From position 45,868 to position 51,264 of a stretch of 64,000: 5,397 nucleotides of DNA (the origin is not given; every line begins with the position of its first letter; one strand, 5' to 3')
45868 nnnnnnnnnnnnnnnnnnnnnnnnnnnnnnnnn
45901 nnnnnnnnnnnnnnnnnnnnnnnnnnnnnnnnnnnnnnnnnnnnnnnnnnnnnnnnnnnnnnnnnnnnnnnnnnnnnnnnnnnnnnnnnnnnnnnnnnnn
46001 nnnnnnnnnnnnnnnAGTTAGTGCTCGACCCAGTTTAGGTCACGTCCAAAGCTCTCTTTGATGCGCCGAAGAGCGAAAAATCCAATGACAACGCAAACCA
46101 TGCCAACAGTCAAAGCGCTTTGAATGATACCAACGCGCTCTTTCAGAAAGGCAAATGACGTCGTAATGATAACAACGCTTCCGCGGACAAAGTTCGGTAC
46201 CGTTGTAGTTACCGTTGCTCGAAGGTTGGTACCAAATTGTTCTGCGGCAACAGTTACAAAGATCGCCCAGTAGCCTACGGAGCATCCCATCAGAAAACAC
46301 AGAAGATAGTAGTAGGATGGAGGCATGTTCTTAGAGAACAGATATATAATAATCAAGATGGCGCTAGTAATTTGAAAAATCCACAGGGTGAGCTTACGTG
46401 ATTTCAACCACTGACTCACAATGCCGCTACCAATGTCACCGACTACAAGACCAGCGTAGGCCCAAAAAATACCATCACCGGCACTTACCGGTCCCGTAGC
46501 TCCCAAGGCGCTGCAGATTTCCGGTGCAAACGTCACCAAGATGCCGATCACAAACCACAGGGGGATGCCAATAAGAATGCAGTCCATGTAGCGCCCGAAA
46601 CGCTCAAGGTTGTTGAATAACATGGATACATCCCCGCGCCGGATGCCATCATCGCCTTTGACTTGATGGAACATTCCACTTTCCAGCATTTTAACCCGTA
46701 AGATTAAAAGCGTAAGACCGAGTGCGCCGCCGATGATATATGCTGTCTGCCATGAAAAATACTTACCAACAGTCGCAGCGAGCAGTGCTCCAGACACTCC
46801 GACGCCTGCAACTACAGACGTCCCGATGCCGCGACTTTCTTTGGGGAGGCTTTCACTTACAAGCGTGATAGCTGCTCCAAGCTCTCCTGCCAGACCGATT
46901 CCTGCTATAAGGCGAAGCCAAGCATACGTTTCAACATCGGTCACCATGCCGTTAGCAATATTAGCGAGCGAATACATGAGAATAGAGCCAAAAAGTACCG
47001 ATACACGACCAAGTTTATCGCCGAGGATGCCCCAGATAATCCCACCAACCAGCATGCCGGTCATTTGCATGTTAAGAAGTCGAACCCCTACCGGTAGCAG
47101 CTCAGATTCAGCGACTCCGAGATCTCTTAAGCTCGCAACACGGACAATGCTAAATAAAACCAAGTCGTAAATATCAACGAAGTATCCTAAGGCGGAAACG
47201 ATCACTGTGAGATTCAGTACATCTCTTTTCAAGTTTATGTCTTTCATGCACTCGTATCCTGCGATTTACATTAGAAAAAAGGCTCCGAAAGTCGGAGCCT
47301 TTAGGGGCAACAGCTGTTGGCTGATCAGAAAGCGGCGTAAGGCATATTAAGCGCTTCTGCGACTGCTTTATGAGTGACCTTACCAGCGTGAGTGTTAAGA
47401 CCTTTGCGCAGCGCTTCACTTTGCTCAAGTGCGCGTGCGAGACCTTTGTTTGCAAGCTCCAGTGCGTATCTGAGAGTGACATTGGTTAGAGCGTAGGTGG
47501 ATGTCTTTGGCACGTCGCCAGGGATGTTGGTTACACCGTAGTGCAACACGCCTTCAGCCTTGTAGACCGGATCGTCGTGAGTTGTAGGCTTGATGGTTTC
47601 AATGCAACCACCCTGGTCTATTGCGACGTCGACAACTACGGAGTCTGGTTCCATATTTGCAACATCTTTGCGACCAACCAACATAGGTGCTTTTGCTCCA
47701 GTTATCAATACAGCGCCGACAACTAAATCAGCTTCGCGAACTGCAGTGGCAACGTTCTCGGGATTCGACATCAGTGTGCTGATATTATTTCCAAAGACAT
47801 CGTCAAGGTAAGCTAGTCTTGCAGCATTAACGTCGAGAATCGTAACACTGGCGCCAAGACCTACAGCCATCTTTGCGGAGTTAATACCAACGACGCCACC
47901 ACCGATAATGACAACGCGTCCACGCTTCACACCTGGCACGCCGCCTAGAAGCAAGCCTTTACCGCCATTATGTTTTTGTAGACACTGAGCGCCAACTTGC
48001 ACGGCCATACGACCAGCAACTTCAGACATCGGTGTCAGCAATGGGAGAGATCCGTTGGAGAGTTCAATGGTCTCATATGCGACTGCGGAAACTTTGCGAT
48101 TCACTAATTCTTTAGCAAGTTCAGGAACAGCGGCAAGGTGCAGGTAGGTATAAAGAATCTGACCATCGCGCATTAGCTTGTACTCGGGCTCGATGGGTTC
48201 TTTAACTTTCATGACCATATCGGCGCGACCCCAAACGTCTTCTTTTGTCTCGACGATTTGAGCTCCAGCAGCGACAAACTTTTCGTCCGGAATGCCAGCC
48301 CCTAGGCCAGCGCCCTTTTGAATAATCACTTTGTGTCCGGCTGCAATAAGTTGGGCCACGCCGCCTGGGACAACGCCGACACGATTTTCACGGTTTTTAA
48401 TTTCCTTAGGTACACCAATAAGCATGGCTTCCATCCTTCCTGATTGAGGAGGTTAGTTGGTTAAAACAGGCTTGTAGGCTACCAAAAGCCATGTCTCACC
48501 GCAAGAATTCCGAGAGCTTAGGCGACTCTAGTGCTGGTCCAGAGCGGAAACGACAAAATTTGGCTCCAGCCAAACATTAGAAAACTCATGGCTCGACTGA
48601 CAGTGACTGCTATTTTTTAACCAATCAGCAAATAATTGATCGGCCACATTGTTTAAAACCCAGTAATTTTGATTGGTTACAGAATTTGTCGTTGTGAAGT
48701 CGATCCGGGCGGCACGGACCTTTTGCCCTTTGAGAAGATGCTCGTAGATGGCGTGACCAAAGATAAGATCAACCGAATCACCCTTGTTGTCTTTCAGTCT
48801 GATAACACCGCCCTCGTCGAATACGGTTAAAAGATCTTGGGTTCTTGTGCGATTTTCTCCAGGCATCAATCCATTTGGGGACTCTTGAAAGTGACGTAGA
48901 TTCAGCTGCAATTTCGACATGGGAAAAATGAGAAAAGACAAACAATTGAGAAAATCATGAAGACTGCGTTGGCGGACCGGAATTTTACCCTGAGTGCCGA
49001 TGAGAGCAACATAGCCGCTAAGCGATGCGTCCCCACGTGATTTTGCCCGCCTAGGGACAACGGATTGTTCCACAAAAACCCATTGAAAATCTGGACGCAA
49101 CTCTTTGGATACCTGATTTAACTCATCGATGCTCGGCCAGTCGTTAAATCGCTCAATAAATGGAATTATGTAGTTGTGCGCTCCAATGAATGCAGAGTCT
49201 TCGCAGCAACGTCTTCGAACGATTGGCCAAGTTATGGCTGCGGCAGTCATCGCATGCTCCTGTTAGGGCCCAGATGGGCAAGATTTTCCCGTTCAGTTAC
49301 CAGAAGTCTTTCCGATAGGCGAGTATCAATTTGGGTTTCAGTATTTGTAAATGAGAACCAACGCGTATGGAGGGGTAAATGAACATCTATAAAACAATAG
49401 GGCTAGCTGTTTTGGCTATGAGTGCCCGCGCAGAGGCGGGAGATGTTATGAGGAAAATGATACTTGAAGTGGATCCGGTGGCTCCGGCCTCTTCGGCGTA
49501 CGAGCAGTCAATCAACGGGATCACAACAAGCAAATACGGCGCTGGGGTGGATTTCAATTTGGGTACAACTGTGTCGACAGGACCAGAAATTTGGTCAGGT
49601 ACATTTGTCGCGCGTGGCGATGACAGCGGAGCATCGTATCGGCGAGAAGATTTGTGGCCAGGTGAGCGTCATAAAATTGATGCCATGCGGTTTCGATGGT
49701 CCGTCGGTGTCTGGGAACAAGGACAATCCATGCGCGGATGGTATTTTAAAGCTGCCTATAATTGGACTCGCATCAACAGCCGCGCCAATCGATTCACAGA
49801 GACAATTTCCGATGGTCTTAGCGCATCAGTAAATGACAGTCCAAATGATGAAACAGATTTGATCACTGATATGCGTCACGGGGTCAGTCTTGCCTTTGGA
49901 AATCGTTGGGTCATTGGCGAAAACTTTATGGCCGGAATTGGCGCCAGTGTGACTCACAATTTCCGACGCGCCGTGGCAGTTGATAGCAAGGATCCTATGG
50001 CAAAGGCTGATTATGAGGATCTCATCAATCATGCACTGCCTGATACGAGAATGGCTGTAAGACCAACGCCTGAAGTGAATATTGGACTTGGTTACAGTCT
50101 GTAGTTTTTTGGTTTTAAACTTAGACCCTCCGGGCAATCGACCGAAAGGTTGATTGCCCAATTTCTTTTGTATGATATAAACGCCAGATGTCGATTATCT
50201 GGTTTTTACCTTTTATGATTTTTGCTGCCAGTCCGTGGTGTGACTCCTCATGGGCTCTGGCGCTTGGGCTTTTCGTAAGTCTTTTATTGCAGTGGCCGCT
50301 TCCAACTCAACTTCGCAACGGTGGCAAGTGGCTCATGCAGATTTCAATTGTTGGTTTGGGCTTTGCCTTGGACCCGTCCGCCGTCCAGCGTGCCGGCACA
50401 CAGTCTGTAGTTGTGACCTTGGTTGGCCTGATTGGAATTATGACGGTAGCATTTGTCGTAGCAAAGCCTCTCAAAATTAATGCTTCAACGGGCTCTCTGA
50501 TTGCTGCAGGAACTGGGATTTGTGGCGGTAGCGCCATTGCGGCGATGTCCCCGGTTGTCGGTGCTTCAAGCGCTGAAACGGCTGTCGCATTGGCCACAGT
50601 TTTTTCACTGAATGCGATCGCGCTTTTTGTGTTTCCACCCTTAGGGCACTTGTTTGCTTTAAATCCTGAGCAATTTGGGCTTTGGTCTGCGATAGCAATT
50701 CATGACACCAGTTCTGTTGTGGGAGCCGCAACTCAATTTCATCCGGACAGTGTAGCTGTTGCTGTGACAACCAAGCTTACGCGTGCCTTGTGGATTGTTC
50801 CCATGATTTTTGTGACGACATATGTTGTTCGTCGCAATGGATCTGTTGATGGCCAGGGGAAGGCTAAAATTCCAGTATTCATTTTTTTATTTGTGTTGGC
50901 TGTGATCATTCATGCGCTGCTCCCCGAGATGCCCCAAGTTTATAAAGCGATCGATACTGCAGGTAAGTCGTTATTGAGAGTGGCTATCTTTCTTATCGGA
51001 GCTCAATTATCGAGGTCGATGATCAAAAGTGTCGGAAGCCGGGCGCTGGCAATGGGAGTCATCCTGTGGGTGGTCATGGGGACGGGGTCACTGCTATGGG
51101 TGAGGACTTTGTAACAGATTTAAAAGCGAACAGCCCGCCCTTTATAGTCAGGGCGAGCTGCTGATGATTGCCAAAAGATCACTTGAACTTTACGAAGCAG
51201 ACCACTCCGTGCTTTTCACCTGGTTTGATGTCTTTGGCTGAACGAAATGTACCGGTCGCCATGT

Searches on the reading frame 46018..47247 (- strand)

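Call 60: search_protein_families(library=pfam, proteins=[window:46018-47247:-], max_evalue=0.00001)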
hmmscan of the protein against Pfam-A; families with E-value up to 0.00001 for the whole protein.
window:46018-47247:- (409 aa): 2 families
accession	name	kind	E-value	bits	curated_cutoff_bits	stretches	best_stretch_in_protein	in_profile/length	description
PF07690.21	MFS_1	-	3.1e-23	82.7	33.4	1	20-350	3-335/347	Major Facilitator Superfamily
PF00083.30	Sugar_tr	-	1.7e-09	37.5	22.3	1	57-198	51-202/452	Sugar (and other) transporter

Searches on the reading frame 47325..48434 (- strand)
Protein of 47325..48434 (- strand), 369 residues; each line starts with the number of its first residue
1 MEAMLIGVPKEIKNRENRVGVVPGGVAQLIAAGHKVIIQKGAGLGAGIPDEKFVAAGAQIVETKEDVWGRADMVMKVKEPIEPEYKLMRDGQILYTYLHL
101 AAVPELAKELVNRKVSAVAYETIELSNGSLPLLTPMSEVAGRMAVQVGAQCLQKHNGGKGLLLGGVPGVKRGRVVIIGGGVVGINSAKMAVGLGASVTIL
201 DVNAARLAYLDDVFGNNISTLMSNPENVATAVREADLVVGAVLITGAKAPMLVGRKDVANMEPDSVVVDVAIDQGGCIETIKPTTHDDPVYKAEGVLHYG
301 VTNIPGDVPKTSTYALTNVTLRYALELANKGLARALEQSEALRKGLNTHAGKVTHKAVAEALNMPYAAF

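Call 60: search_protein_families(library=pfam, proteins=[window:47325-48434:-], max_evalue=0.00001)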
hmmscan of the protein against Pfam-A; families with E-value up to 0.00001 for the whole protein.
window:47325-48434:- (369 aa): 4 families
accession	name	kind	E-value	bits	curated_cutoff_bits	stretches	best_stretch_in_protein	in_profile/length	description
PF01262.27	AlaDh_PNT_C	-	5e-87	291.3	23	1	144-356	1-214/214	Alanine dehydrogenase/PNT, C-terminal domain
PF05222.21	AlaDh_PNT_N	-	8.5e-50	169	30.4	1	7-140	1-136/136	Alanine dehydrogenase/PNT, N-terminal domain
PF00070.33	Pyr_redox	-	2.8e-06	28.2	22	1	173-223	1-51/82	Pyridine nucleotide-disulphide oxidoreductase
PF07992.20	Pyr_redox_2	-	4.3e-06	26.8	26.1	1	112-220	92-191/291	Pyridine nucleotide-disulphide oxidoreductase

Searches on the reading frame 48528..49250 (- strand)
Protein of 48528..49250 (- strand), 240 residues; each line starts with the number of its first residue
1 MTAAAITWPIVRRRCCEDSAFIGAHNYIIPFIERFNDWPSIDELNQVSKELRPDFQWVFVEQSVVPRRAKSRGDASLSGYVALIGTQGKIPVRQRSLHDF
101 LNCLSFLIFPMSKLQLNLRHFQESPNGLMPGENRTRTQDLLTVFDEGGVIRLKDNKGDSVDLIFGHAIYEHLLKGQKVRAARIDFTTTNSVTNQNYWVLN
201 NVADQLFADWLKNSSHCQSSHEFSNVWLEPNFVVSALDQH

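Call 60: search_protein_families(library=pfam, proteins=[window:48528-49250:-], max_evalue=0.00001)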
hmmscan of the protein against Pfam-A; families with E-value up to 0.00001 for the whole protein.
window:48528-49250:- (240 aa): 1 family
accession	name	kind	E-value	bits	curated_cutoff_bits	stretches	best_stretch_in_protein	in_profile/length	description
PF11227.13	DUF3025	-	2.2e-19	70.5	25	1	78-152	14-87/213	Protein of unknown function (DUF3025)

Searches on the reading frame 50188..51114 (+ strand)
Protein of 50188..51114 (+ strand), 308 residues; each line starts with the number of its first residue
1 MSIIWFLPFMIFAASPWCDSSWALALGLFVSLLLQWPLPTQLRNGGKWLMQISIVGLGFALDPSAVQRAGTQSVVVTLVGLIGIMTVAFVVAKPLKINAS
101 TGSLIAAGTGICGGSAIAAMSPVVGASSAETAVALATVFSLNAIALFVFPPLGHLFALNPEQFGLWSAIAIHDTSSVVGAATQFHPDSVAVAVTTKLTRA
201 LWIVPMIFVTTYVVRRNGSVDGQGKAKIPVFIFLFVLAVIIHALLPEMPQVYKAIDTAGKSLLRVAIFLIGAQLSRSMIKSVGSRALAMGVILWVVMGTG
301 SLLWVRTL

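Call 60: search_protein_families(library=pfam, proteins=[window:50188-51114:+], max_evalue=0.00001)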
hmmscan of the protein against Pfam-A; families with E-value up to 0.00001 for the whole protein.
window:50188-51114:+ (308 aa): 1 family
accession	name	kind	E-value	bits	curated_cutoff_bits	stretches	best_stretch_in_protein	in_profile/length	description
PF03601.19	Cons_hypoth698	-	4.3e-52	177.4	24.5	1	42-289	53-303/304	Conserved hypothetical protein 698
